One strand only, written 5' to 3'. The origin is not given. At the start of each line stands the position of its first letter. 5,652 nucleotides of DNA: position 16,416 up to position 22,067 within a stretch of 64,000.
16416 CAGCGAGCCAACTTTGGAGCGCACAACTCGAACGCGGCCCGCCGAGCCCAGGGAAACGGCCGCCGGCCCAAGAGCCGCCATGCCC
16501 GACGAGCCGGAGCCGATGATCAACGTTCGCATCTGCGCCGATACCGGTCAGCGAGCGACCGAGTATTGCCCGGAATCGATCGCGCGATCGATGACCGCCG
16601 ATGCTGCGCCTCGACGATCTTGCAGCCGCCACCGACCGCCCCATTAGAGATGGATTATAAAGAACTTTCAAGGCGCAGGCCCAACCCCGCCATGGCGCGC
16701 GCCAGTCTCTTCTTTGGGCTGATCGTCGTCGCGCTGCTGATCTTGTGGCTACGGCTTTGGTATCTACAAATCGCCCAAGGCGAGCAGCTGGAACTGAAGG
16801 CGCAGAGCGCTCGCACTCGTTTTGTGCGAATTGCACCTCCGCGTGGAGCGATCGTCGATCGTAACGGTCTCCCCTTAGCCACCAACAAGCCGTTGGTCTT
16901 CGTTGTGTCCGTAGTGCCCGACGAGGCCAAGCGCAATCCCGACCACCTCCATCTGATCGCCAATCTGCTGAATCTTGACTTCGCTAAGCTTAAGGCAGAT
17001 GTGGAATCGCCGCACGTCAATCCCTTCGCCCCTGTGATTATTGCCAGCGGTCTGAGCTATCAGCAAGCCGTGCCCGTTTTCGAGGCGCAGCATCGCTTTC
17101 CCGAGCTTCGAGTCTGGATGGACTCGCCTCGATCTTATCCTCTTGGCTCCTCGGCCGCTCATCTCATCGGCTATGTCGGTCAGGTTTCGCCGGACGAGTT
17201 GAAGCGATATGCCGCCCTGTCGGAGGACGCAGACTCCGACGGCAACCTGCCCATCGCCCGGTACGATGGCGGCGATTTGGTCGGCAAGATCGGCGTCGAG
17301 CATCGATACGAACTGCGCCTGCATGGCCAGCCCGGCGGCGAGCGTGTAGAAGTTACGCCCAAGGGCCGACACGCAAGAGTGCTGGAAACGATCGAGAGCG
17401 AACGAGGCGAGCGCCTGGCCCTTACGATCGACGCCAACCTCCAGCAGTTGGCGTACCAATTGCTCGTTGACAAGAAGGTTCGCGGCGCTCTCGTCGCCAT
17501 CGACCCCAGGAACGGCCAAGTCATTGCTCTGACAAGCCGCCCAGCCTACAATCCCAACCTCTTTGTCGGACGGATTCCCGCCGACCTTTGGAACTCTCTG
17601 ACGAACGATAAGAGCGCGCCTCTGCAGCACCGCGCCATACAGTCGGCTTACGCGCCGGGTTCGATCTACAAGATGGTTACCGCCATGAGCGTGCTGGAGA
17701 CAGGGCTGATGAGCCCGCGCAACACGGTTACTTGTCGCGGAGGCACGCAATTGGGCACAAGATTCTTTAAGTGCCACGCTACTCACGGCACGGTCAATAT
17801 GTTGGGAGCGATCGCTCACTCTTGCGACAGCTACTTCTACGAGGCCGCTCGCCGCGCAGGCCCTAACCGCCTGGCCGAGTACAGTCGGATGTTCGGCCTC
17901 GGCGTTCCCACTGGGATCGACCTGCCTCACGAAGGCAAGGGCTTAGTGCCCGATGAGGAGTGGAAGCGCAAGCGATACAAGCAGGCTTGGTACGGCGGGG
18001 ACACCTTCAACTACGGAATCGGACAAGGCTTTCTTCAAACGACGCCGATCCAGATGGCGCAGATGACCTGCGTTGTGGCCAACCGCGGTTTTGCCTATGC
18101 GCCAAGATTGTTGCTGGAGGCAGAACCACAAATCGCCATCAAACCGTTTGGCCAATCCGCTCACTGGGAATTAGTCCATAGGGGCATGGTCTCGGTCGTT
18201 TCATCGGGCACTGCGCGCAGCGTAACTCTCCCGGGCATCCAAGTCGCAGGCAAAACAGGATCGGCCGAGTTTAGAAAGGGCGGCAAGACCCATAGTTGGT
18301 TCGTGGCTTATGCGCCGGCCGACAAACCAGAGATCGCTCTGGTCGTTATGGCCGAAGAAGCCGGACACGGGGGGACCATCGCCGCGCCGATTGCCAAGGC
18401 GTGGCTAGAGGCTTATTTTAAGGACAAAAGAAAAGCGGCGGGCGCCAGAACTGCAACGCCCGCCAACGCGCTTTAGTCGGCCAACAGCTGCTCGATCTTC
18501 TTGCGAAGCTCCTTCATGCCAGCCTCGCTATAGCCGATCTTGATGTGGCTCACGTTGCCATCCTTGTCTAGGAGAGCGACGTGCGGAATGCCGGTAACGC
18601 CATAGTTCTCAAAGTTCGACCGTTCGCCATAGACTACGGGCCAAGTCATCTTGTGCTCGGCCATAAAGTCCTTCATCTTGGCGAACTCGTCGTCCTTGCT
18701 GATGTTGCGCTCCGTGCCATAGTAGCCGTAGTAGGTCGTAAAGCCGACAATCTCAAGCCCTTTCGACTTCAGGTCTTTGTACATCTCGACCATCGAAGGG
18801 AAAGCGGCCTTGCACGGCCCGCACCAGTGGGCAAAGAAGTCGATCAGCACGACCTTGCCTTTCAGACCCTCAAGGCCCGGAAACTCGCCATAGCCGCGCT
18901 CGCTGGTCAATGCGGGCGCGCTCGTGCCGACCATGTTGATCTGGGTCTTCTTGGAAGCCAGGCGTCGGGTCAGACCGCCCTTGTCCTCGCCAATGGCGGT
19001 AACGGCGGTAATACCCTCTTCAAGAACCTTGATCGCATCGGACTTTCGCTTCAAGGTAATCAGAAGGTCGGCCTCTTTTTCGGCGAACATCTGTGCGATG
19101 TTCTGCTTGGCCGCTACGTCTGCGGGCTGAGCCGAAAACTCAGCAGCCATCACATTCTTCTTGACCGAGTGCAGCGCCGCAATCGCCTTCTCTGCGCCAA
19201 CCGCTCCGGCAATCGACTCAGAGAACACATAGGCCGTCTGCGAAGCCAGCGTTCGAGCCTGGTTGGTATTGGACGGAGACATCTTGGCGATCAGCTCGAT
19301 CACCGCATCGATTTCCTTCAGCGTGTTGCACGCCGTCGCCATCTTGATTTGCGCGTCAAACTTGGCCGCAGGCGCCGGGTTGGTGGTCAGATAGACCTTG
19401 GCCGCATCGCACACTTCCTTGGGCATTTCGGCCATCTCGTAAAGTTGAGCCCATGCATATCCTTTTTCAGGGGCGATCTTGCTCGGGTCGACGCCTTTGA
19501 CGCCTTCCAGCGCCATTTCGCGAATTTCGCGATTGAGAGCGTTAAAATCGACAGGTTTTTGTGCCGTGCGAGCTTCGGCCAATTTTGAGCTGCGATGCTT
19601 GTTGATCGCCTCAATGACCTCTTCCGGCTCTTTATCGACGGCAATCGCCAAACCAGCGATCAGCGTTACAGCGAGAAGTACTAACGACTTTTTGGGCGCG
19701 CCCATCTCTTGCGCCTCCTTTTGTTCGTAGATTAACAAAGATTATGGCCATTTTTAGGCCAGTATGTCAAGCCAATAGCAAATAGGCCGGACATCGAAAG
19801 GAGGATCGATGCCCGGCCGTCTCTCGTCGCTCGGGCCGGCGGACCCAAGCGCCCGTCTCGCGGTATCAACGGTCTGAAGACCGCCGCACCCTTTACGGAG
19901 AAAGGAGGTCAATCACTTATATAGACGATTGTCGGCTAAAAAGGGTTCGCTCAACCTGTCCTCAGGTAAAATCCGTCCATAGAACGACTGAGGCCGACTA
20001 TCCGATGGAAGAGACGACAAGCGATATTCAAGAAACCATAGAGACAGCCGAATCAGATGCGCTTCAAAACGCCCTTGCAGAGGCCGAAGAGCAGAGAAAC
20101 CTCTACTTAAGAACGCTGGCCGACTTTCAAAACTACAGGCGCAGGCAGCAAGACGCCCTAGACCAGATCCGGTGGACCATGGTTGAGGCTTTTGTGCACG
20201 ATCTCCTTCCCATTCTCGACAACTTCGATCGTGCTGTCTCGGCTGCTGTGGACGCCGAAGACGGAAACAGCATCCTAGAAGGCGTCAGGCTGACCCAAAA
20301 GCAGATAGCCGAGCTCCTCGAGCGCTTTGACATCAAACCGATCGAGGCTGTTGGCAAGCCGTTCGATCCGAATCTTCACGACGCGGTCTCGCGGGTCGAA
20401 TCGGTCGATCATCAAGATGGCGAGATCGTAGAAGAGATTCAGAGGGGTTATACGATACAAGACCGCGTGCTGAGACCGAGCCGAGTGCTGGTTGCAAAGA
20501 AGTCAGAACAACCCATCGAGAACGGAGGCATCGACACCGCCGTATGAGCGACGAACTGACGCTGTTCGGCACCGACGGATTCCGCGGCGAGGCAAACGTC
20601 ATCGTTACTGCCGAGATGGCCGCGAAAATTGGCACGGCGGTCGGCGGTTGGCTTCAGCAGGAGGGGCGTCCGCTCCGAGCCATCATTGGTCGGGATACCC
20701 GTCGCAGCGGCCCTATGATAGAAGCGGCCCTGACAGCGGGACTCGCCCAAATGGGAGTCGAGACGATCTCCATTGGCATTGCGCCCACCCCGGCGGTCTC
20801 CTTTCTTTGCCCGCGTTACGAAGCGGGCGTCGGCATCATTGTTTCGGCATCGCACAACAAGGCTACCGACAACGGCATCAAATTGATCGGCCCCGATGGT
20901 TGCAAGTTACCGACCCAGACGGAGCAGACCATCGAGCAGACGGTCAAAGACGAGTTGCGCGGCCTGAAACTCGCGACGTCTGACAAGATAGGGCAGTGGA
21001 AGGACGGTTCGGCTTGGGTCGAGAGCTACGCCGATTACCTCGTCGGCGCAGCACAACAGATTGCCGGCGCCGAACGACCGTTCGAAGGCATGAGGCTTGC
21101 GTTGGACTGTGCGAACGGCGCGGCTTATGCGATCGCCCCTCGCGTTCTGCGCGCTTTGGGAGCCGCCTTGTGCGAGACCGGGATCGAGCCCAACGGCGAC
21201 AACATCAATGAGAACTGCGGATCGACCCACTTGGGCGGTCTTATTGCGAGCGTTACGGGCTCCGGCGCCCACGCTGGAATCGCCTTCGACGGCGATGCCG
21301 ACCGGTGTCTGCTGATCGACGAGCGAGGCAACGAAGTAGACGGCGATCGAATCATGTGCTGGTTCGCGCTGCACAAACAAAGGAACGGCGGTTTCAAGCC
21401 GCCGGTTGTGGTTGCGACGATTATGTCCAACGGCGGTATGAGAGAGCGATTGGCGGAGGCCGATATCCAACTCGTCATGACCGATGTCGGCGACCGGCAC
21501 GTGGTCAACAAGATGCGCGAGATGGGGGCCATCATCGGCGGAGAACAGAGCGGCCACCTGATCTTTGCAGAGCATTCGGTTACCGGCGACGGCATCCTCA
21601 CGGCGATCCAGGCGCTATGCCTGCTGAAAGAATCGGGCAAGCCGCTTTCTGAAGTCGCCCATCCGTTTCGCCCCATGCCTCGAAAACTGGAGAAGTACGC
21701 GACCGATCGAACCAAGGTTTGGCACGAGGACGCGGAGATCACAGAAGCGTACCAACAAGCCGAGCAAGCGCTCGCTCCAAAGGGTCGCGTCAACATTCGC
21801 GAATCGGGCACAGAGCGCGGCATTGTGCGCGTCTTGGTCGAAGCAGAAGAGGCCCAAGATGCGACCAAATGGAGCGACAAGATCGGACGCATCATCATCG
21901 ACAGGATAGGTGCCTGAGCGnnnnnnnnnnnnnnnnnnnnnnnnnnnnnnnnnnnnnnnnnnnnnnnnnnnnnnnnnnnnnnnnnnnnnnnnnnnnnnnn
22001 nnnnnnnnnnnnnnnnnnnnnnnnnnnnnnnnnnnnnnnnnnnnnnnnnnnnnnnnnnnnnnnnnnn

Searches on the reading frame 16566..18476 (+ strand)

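Call 11: search_protein_families(library=pfam, proteins=[window:16566-18476:+], max_evalue=0.001)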
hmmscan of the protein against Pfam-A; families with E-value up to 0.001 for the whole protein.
window:16566-18476:+ (636 aa): 2 families
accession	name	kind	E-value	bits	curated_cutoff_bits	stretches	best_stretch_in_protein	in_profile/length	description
PF00905.27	Transpeptidase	-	5.6e-67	226.5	22.1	1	307-614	1-298/299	Penicillin binding protein transpeptidase domain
PF03717.20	PBP_dimer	-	7.9e-36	124.6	24.4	1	89-271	2-177/180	Penicillin-binding Protein dimerisation domain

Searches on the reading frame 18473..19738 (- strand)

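Call 11: search_protein_families(library=pfam, proteins=[window:18473-19738:-], max_evalue=0.001)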
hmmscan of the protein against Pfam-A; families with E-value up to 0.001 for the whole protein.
window:18473-19738:- (421 aa): 6 families
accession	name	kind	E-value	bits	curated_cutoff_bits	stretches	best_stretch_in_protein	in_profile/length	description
PF08534.16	Redoxin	-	1.5e-18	67.5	26.6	1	270-407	2-139/148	Redoxin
PF00578.27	AhpC-TSA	-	1.1e-13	51.6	26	1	270-398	1-123/124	AhpC/TSA family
PF13905.12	Thioredoxin_8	-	1.4e-12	48.2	27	1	294-396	1-94/94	Thioredoxin-like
PF00085.26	Thioredoxin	-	1.7e-08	34.9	23.5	1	295-325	19-49/103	Thioredoxin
PF00255.25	GSHPx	-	8e-06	25.8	27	1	286-359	13-79/108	Glutathione peroxidase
PF13098.12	Thioredoxin_2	-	1.6e-05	25.6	27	1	293-406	4-97/104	Thioredoxin-like domain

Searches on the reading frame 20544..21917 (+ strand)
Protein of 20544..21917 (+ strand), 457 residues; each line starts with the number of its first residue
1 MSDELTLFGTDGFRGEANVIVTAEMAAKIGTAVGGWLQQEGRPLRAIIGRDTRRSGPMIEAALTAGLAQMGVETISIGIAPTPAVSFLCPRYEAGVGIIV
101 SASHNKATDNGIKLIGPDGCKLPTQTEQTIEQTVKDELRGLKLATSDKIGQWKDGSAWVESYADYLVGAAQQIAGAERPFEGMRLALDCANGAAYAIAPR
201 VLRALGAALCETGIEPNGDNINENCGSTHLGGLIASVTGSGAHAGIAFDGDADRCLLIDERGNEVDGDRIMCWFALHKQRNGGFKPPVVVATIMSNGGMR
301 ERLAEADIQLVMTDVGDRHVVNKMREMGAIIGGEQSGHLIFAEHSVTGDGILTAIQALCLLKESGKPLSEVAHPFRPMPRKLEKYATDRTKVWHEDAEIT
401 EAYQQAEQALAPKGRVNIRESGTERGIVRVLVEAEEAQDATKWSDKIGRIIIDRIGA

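Call 11: search_protein_families(library=pfam, proteins=[window:20544-21917:+], max_evalue=0.001)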
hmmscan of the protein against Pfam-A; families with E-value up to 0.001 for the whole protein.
window:20544-21917:+ (457 aa): 4 families
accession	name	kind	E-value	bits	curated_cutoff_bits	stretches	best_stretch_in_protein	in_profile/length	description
PF02878.22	PGM_PMM_I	-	4.7e-40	136.9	22.5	1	7-137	3-134/138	Phosphoglucomutase/phosphomannomutase, alpha/beta/alpha domain I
PF02880.22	PGM_PMM_III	-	2.9e-31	108.4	20.7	1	266-372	1-108/115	Phosphoglucomutase/phosphomannomutase, alpha/beta/alpha domain III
PF02879.22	PGM_PMM_II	-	3.8e-14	53.5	29.3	1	164-262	5-103/103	Phosphoglucomutase/phosphomannomutase, alpha/beta/alpha domain II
PF00408.26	PGM_PMM_IV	-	2.9e-07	30.9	23.1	1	388-446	8-64/68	Phosphoglucomutase/phosphomannomutase, C-terminal domain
